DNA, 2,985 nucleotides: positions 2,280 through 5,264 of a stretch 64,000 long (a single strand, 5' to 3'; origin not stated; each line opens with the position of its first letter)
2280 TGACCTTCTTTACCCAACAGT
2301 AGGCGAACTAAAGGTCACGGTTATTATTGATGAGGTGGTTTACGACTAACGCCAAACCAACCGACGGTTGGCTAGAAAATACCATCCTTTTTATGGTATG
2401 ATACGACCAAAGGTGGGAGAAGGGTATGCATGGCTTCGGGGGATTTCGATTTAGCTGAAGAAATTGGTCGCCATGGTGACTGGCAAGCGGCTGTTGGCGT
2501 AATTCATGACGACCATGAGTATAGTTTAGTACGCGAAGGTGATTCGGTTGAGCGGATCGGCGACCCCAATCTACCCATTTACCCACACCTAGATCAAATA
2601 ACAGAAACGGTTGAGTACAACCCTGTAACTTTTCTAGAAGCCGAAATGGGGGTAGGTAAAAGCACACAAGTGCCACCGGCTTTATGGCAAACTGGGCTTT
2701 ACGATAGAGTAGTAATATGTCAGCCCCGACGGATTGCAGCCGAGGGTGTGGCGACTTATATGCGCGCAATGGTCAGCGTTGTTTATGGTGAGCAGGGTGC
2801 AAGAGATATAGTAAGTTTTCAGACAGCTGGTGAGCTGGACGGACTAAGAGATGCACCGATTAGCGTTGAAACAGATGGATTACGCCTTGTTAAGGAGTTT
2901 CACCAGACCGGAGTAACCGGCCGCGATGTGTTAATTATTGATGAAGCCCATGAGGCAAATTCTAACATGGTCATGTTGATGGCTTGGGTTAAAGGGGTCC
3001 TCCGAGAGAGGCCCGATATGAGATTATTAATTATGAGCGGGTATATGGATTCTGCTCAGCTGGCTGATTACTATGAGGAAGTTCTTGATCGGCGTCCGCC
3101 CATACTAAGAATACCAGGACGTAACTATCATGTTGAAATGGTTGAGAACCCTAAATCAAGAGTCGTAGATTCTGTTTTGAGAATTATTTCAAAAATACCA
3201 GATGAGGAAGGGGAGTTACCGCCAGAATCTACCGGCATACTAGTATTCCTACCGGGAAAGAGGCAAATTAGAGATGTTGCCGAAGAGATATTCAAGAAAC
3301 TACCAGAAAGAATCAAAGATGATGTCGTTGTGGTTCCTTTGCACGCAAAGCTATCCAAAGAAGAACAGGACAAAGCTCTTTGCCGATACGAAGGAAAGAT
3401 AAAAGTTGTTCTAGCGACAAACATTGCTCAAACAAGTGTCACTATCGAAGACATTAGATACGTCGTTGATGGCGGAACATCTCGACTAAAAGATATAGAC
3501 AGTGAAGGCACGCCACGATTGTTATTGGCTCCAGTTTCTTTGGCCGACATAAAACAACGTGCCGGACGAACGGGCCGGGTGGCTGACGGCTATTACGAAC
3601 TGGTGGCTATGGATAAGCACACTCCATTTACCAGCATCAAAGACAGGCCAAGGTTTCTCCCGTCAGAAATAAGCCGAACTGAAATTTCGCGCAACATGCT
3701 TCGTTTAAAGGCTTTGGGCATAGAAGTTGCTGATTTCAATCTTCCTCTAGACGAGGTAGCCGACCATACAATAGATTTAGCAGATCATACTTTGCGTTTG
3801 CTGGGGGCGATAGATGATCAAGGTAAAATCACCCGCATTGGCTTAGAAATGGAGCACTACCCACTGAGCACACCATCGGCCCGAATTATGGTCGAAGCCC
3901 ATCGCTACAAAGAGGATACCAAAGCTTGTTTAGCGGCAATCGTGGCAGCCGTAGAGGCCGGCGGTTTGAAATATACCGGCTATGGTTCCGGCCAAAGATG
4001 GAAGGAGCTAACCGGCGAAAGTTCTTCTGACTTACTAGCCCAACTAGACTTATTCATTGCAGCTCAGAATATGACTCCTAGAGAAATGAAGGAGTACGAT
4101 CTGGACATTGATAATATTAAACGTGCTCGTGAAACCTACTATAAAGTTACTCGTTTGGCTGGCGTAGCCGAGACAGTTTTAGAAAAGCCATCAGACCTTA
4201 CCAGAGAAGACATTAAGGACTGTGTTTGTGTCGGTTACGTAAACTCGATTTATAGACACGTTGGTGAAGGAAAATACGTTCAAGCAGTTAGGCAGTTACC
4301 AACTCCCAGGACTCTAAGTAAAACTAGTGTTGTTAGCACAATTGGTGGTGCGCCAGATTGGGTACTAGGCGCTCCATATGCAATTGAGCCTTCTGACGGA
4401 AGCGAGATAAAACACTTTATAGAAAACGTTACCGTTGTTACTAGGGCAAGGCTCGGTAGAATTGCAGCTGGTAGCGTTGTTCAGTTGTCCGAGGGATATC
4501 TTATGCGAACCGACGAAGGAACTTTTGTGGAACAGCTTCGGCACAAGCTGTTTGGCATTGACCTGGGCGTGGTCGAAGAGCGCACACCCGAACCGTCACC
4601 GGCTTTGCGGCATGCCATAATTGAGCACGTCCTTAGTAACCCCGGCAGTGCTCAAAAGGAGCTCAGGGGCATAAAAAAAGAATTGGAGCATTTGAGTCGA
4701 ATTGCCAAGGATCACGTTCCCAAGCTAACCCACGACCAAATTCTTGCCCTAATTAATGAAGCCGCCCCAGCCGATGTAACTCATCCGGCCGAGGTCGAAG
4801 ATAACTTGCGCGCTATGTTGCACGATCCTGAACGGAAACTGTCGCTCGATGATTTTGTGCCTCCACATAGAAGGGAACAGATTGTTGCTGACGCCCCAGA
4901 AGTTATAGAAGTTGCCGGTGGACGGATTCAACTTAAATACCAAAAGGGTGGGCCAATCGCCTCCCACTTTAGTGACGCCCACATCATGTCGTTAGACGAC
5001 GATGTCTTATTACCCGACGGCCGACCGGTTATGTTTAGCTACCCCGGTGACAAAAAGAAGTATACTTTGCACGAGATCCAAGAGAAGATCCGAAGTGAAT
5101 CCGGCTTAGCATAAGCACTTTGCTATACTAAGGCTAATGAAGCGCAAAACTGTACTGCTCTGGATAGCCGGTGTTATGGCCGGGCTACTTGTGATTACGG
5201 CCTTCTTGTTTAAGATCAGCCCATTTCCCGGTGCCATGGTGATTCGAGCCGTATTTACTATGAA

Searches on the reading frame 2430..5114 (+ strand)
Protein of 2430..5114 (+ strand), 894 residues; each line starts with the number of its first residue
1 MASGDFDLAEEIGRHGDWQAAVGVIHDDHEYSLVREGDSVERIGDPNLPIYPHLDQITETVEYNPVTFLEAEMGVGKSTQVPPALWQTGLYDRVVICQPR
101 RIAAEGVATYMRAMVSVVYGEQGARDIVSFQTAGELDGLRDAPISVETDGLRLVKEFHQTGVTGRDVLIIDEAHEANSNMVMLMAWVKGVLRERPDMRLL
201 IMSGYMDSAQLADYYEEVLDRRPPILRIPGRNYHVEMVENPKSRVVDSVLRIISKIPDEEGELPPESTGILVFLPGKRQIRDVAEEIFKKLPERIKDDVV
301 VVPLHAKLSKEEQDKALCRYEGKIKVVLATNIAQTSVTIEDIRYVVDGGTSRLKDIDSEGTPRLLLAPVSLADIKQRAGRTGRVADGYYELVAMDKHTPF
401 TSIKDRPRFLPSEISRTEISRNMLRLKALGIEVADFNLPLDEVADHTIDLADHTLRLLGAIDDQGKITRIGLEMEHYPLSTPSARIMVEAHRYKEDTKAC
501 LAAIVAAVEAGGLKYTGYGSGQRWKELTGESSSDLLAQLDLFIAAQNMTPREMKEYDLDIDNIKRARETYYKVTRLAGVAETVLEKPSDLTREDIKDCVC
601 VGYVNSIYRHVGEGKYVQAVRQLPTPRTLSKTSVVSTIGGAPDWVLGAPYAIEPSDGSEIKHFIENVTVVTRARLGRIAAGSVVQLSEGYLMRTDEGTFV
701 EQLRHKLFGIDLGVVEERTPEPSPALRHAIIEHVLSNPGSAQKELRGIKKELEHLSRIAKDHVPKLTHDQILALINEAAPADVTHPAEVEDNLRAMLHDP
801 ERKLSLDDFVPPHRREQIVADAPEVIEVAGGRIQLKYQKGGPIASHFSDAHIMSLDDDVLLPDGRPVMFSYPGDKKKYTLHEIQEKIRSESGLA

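Call 15: search_protein_families(library=pfam, proteins=[window:2430-5114:+], max_evalue=0.00001)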
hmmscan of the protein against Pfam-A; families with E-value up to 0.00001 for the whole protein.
window:2430-5114:+ (894 aa): 1 family
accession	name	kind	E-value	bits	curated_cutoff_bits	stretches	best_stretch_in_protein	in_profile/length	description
PF00271.37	Helicase_C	-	1.7e-13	51.2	23.5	1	269-384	17-109/110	Helicase conserved C-terminal domain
